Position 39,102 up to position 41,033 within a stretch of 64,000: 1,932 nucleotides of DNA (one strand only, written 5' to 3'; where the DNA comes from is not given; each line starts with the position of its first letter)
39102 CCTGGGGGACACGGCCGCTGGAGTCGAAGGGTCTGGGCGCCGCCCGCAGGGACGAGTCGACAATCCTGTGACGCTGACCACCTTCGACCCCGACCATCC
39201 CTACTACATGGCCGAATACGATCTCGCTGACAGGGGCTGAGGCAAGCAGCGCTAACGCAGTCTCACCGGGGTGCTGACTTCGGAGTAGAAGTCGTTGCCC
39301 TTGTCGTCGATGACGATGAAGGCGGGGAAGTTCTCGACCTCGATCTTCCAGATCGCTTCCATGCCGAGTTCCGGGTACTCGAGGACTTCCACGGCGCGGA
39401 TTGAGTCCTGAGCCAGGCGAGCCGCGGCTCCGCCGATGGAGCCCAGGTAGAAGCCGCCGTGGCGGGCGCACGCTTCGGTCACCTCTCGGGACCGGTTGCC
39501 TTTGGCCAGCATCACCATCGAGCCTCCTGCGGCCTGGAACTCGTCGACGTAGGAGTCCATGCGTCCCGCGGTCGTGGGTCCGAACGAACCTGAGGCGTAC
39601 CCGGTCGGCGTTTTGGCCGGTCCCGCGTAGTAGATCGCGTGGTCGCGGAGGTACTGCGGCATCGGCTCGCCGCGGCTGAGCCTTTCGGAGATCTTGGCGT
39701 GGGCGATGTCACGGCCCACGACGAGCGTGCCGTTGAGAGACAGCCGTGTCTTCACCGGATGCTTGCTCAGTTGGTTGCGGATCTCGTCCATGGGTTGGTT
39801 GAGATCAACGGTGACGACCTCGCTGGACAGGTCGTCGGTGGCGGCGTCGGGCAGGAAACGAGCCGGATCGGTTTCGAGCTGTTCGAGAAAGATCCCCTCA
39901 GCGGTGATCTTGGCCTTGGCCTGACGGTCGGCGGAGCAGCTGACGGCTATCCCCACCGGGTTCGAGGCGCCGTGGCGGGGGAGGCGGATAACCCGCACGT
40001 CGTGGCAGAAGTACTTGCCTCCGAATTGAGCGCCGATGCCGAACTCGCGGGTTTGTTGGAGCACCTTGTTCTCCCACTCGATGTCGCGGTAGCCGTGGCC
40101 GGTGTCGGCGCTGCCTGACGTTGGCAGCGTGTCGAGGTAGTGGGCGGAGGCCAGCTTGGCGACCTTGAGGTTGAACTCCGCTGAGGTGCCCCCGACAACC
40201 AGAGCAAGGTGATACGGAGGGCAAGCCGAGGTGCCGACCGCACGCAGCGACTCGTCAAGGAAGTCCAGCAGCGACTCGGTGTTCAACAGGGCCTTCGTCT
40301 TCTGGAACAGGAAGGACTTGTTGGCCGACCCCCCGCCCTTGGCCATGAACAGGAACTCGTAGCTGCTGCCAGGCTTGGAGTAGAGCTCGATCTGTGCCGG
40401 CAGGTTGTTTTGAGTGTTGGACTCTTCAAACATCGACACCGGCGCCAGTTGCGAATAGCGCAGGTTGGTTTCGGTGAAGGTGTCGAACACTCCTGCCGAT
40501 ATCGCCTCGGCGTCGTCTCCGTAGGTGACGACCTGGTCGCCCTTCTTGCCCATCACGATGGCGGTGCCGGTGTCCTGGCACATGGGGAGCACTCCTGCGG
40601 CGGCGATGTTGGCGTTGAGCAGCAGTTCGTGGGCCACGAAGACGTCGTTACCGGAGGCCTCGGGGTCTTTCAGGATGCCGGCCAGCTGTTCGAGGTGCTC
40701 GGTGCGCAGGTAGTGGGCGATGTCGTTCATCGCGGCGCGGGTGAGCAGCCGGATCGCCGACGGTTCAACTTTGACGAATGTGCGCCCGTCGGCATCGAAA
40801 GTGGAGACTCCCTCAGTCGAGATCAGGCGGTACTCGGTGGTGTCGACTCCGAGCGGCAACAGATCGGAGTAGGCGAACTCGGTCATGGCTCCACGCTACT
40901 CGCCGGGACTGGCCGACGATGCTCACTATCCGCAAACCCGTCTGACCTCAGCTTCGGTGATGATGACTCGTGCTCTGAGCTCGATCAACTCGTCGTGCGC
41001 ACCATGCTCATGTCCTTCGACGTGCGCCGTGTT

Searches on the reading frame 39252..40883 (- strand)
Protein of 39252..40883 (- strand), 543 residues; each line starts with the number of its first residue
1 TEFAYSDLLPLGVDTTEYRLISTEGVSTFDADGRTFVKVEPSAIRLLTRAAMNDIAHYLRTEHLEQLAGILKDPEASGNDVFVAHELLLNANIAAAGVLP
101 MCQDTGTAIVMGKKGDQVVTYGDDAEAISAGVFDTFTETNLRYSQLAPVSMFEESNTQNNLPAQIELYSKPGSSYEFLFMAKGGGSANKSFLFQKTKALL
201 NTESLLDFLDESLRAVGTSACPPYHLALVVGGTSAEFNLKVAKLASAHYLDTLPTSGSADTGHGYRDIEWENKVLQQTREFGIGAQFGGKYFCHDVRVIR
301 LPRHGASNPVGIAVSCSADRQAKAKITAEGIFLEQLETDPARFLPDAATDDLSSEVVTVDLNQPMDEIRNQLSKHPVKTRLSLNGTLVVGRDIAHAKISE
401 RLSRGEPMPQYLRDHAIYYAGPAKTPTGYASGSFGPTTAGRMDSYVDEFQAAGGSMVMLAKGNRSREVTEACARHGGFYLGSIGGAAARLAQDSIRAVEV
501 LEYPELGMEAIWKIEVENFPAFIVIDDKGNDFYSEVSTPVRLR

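Call 63: search_protein_families(library=pfam, proteins=[window:39252-40883:-], max_evalue=0.001)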
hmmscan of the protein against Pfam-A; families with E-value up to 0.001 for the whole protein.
window:39252-40883:- (543 aa): 2 families
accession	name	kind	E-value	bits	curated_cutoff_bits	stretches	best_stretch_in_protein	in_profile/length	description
PF05683.17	Fumerase_C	-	7.3e-86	287.2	22.2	1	330-535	1-204/205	Fumarase C-terminus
PF05681.19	Fumerase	-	1.8e-75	254.2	25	1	49-324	5-269/270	Fumarate hydratase (Fumerase)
